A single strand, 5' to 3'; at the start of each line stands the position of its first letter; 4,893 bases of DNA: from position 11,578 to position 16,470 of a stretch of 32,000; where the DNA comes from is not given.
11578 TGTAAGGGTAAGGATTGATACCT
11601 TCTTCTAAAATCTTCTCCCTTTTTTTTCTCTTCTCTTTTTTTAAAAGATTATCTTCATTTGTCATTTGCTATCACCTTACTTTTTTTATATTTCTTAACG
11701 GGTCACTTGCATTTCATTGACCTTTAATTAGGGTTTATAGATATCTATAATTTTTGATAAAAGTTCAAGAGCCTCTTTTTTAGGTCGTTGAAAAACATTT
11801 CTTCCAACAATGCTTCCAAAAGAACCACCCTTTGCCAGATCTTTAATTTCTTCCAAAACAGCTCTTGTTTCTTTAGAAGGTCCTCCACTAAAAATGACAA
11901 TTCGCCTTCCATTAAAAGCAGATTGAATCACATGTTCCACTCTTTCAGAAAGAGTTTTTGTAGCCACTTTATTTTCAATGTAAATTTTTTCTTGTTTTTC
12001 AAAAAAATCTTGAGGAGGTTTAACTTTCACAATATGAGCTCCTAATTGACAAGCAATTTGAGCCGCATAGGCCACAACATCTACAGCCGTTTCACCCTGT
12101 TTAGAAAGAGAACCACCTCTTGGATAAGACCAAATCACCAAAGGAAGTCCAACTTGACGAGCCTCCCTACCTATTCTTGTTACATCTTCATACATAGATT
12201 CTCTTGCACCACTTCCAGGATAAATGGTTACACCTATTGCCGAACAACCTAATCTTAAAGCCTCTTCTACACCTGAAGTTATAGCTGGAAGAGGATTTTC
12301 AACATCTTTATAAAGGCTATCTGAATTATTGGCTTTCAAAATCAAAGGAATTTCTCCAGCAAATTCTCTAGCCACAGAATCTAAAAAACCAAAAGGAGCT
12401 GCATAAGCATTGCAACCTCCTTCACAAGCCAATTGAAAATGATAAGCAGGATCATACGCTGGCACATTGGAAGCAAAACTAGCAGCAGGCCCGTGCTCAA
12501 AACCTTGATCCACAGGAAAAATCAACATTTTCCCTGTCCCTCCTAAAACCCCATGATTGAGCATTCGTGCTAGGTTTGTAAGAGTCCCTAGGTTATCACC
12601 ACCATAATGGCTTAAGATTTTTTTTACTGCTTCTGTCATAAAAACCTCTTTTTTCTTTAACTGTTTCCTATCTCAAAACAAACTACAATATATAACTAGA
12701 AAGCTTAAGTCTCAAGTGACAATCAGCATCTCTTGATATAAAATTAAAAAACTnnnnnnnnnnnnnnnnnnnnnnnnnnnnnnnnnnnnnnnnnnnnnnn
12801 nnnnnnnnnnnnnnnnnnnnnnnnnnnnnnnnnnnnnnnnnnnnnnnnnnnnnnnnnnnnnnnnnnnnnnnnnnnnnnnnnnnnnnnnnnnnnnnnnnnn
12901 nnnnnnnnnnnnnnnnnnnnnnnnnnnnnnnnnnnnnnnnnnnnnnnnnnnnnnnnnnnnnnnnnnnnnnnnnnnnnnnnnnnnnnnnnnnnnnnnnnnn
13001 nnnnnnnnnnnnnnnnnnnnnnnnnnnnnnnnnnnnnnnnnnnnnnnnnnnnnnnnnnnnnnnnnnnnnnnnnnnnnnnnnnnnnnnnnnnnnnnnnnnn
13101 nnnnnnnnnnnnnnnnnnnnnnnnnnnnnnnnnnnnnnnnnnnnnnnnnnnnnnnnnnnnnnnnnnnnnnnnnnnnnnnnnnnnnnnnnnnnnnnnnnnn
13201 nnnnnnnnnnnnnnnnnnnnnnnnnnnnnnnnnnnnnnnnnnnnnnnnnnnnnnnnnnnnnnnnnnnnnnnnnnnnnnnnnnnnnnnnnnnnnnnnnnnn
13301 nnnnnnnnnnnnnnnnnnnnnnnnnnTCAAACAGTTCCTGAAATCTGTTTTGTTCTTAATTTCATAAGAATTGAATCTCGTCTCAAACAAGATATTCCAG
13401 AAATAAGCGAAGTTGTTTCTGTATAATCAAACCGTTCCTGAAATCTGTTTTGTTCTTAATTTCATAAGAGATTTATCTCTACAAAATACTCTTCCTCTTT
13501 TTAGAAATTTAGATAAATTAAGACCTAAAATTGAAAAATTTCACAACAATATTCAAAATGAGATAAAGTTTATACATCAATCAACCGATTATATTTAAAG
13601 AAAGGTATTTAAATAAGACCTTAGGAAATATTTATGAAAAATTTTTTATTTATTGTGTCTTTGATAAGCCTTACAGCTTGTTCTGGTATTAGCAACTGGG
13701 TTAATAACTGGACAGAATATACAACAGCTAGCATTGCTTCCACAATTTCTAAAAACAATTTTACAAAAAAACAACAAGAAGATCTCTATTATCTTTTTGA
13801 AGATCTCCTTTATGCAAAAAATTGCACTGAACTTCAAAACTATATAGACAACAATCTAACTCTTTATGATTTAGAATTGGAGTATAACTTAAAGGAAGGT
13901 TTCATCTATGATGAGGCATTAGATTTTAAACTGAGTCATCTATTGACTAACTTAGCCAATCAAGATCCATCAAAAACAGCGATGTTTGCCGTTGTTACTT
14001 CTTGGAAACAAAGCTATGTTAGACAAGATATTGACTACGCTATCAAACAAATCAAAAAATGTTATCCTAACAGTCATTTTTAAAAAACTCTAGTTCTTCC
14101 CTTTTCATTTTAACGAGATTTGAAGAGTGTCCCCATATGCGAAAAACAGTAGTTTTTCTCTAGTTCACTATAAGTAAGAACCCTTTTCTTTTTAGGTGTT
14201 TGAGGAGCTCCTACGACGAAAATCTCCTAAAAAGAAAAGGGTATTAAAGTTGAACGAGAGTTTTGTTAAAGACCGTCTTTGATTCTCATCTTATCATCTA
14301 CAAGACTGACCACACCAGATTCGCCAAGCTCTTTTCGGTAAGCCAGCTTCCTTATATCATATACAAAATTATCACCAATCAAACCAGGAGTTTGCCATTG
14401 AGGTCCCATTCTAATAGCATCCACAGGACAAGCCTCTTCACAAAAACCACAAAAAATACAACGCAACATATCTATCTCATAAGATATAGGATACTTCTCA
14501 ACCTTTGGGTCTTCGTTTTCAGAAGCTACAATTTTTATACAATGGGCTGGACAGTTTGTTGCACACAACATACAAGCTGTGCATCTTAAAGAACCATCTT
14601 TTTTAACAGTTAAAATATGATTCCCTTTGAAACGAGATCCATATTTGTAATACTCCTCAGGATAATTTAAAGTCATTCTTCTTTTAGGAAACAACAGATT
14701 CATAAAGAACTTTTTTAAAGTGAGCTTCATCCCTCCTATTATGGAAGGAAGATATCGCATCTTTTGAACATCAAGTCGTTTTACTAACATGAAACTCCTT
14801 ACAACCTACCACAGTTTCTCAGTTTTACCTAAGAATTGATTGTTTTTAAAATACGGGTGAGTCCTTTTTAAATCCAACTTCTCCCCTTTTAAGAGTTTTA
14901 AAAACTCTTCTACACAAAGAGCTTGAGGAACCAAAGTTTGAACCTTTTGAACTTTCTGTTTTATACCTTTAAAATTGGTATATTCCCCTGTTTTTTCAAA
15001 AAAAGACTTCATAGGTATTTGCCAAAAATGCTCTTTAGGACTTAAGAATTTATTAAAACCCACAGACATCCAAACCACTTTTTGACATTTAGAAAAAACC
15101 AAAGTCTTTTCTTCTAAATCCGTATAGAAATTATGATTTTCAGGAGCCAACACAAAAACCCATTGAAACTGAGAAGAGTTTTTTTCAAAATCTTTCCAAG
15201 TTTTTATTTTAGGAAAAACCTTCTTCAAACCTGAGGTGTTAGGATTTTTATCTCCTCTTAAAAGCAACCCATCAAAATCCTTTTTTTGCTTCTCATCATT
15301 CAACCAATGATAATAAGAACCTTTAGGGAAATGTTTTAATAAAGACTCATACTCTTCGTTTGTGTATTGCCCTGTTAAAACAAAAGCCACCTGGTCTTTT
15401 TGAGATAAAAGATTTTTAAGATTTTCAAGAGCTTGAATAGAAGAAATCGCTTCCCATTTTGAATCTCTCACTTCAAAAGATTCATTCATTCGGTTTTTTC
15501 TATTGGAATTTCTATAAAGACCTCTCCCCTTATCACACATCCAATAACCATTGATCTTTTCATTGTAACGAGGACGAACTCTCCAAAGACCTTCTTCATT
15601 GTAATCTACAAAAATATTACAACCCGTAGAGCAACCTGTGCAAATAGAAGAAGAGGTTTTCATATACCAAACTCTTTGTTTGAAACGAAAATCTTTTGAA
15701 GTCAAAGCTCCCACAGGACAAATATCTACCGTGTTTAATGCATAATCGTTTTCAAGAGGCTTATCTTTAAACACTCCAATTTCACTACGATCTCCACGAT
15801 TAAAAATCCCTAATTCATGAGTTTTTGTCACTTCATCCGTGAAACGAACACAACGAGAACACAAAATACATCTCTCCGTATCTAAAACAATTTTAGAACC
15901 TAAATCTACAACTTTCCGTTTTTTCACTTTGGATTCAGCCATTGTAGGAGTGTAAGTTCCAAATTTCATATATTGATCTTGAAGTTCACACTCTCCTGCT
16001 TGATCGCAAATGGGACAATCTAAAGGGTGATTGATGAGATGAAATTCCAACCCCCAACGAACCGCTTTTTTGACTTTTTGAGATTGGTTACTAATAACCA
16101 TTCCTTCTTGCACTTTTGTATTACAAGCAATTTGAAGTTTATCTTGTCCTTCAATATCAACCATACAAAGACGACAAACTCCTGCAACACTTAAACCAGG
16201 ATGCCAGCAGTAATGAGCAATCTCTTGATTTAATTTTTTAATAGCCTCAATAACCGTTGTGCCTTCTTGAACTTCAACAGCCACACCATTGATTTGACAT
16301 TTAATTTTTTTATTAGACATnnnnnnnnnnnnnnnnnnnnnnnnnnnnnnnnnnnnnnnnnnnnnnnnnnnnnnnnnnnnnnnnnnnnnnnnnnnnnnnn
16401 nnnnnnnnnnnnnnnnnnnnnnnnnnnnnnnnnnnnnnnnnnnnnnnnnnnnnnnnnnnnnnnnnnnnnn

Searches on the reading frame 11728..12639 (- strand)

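Call 21: search_protein_families(library=ncbifam, proteins=[window:11728-12639:-], max_evalue=0.00001)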
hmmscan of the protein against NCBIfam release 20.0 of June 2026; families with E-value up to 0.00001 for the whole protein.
window:11728-12639:- (303 aa): 10 families
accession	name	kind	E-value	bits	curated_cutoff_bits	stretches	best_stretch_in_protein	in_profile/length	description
NF006704.0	PRK09250.1-1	equivalog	5.2e-141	469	277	1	1-302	3-306/308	class I fructose-bisphosphate aldolase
NF006707.0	PRK09250.1-4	equivalog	1.4e-51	175.6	327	1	16-301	49-347/355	class I fructose-bisphosphate aldolase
NF006705.0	PRK09250.1-2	equivalog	2.9e-43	148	682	1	5-301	36-341/349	class I fructose-bisphosphate aldolase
NF006706.0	PRK09250.1-3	equivalog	2.1e-40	138.7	664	1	19-301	49-342/350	class I fructose-bisphosphate aldolase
NF005556.0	PRK07226.1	subfamily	1.9e-36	125.8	241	2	33-207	16-180/267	2-amino-3,7-dideoxy-D-threo-hept-6-ulosonate synthase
NF005321.0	PRK06852.1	equivalog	7.6e-33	113.9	420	1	32-300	31-290/308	aldolase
NF040816.1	Fbpase1_Arch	equivalog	7.3e-31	107.6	430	1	35-206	18-184/271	class I fructose-bisphosphate aldolase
TIGR01949.1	ADH_synth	equivalog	9.3e-25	87.8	299.45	1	21-207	5-174/255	2-amino-3,7-dideoxy-D-threo-hept-6-ulosonate synthase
NF041223.1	BagB_FevI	exception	3.1e-14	52.8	500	1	76-291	56-246/257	bagremycin/ferroverdin biosynthesis DhnA-type aldolase BagB/FevI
NF006081.0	PRK08227.1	equivalog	6.3e-11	42.1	297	1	33-214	46-212/291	3-hydroxy-5-phosphonooxypentane-2,4-dione thiolase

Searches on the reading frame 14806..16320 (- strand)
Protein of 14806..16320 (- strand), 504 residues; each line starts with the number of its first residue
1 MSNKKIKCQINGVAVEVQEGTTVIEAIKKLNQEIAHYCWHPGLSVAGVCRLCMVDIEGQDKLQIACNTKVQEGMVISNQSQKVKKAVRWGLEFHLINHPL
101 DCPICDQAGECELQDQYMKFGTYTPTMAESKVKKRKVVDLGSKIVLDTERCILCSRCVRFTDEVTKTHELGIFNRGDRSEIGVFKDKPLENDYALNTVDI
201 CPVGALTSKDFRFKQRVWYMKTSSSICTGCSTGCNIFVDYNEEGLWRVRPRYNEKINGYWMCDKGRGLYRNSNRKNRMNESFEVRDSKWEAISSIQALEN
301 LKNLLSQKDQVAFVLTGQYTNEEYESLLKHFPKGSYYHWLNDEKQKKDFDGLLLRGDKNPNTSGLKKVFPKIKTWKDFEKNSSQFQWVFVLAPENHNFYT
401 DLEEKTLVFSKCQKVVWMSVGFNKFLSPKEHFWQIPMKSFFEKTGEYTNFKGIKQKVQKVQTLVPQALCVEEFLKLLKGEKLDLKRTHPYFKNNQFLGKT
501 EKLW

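Call 21: search_protein_families(library=ncbifam, proteins=[window:14806-16320:-], max_evalue=0.00001)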
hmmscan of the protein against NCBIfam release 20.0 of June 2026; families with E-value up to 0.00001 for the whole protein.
window:14806-16320:- (504 aa): 9 families
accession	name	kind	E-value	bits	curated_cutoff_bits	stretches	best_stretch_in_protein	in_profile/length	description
TIGR01973.1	NuoG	equivalog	3.1e-111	373.1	470.05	1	9-347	2-345/606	NADH-quinone oxidoreductase subunit NuoG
NF005895.0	PRK07860.1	equivalog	2.9e-82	277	802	1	3-323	15-339/811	NADH-quinone oxidoreductase subunit G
NF040763.1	FeFe_hydrog_A6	exception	2.9e-46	158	765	1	6-211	1-210/571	NADH-dependent [FeFe] hydrogenase, group A6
NF006305.0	PRK08493.1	equivalog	4.8e-43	147.3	591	2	5-195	1-187/819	NADH-quinone oxidoreductase subunit G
NF005745.0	PRK07569.1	equivalog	9.9e-39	133.1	333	1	8-210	6-211/238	bidirectional hydrogenase complex protein HoxU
NF040762.1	Hydr_FeFe_Clost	exception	5.6e-32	111.1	900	1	8-210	3-208/572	ferredoxin hydrogenase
NF009454.0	PRK12814.1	equivalog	1.4e-17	63.3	916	1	4-103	2-101/657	putative NADPH-dependent glutamate synthase small subunit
TIGR01591.1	Fdh-alpha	equivalog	1.7e-07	29.7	666.25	1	226-327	2-109/672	formate dehydrogenase subunit alpha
TIGR02512.1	FeFe_hydrog_A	subfamily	5.5e-06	25.5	405.95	0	144-210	2-71/375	[FeFe] hydrogenase, group A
